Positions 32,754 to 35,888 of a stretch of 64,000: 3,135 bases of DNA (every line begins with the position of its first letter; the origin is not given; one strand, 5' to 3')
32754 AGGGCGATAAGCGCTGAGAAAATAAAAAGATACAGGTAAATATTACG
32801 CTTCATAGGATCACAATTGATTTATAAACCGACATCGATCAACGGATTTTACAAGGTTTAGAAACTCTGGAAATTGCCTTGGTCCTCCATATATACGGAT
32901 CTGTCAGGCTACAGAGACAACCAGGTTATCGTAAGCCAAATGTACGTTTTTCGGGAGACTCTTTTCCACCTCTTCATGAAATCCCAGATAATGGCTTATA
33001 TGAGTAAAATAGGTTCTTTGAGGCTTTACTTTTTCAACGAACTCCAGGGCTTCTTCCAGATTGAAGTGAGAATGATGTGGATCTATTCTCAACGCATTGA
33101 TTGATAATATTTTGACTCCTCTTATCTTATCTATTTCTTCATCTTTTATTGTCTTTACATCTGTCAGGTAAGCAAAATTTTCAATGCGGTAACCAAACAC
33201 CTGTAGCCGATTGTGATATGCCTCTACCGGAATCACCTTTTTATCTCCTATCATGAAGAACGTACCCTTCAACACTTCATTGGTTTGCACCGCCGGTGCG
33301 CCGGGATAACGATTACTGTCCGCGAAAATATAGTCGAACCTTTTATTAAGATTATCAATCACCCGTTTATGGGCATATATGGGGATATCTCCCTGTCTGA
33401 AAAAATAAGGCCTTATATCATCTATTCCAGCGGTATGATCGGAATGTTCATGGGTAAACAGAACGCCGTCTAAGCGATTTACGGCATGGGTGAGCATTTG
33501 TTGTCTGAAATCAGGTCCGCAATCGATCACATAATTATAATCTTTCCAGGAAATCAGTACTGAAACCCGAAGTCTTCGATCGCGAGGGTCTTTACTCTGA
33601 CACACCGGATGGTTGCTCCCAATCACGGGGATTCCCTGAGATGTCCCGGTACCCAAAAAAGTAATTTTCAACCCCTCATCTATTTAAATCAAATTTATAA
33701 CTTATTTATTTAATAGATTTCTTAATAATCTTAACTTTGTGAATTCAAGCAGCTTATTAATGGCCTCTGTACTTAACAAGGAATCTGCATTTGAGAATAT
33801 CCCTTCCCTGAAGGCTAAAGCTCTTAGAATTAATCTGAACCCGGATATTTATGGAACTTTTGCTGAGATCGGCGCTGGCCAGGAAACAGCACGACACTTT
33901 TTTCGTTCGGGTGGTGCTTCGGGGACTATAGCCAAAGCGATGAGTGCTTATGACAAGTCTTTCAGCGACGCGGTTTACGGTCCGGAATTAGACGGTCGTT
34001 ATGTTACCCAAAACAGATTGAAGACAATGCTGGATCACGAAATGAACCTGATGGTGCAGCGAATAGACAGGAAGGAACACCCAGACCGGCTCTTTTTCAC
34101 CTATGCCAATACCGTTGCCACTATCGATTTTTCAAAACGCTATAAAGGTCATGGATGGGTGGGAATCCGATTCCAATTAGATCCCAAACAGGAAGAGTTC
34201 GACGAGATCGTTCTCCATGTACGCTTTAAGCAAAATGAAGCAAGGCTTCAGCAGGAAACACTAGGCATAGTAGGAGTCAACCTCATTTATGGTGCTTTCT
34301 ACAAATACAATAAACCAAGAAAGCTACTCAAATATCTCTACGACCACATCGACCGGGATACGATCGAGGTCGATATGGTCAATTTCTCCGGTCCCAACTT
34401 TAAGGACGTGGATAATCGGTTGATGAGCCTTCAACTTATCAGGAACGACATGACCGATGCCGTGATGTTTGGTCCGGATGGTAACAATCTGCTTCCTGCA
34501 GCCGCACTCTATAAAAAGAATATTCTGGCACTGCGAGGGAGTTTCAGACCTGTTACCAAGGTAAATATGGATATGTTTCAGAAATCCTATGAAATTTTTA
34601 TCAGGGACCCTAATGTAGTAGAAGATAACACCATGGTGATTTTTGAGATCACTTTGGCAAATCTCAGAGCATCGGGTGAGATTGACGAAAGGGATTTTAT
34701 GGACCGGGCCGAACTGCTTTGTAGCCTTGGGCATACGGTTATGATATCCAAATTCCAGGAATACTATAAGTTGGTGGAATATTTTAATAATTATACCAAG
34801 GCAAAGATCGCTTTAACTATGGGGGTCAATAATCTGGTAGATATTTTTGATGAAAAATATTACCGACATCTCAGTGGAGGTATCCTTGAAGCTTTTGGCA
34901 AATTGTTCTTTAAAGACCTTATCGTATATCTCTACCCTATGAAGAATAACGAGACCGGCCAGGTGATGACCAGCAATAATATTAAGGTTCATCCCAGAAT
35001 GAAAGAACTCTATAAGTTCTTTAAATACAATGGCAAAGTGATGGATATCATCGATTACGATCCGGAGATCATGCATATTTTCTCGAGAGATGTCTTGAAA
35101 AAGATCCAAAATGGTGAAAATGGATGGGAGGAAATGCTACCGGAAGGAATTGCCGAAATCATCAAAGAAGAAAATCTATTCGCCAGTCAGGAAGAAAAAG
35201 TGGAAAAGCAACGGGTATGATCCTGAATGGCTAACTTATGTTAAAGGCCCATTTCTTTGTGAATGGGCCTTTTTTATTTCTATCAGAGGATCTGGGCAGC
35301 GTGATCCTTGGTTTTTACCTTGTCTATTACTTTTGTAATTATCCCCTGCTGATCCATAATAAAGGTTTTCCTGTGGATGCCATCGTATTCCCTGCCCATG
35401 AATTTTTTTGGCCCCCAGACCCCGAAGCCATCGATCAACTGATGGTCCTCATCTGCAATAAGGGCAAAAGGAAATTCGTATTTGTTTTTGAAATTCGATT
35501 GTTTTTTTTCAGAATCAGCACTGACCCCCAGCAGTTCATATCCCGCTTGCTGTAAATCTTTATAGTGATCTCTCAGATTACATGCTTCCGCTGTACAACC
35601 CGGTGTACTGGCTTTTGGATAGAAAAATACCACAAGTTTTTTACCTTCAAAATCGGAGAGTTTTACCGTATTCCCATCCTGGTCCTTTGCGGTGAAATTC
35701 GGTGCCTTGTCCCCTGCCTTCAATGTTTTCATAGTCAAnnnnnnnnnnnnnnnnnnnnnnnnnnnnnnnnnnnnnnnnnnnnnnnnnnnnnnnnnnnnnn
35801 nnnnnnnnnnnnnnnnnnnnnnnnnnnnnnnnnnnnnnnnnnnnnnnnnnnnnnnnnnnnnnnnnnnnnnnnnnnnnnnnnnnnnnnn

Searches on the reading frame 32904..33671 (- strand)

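Call 81: search_protein_families(library=pfam, proteins=[window:32904-33671:-], max_evalue=0.001)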
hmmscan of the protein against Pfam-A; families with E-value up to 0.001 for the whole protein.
window:32904-33671:- (255 aa): 2 families
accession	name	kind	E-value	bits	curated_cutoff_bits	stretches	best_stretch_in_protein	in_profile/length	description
PF12706.13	Lactamase_B_2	-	2.1e-44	152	27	1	46-225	2-200/200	Beta-lactamase superfamily domain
PF00753.33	Lactamase_B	-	5.1e-08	33.5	22.7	1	36-224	7-196/196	Metallo-beta-lactamase superfamily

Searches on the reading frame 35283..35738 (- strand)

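Call 81: search_protein_families(library=pfam, proteins=[window:35283-35738:-], max_evalue=0.001)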
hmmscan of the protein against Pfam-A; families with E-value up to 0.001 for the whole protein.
window:35283-35738:- (151 aa): 4 families
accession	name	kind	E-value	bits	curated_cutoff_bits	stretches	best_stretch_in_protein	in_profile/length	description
PF00578.27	AhpC-TSA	-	6.1e-42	142.9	26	1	9-136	2-123/124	AhpC/TSA family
PF08534.16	Redoxin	-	8.3e-27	94.2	26.6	1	7-143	1-137/148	Redoxin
PF00255.25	GSHPx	-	4.7e-05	23.4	27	1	14-86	3-73/108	Glutathione peroxidase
PF13911.12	AhpC-TSA_2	-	0.00086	20.1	27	0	55-108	2-55/114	AhpC/TSA antioxidant enzyme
